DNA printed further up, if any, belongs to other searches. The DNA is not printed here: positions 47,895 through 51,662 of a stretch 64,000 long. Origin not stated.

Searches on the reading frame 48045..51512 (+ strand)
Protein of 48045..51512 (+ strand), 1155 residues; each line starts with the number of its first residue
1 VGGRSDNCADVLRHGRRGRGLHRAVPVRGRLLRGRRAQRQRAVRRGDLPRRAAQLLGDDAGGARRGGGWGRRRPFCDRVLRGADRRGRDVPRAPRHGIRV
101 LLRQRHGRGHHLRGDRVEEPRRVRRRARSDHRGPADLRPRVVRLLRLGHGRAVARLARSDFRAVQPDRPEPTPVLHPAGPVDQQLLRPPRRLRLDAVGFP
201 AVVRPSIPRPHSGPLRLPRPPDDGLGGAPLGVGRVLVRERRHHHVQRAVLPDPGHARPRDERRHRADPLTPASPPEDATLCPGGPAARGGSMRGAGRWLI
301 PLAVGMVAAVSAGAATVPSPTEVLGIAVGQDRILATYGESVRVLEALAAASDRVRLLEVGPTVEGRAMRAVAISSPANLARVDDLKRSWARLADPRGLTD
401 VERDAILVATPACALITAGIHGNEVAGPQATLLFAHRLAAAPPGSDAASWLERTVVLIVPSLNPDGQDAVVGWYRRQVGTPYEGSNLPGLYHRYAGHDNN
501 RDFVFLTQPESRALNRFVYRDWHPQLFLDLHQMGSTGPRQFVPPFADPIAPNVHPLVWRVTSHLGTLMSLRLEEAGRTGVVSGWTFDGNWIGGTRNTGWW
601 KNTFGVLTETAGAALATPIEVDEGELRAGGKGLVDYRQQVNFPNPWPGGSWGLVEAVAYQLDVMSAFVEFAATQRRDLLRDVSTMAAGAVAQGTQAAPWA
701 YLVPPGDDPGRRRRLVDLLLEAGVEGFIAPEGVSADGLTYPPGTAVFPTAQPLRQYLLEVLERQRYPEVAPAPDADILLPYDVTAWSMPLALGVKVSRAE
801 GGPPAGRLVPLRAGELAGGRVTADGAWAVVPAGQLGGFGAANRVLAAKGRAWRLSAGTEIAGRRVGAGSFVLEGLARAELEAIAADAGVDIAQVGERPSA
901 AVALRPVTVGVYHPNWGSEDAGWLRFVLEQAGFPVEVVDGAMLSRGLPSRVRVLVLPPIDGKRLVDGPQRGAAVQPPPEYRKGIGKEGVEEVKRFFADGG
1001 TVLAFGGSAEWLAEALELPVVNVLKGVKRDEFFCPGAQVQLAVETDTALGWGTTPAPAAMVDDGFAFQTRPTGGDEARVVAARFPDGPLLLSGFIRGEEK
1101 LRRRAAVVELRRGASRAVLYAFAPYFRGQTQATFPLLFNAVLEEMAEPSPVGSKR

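Call 95: search_protein_families(library=pfam, proteins=[window:48045-51512:+], max_evalue=0.00001)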
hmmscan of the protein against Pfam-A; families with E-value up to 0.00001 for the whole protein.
window:48045-51512:+ (1155 aa): 1 family
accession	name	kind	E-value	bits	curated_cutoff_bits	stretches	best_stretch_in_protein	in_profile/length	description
PF00246.29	Peptidase_M14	-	2.1e-17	64.1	21.6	1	343-511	4-162/286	Zinc carboxypeptidase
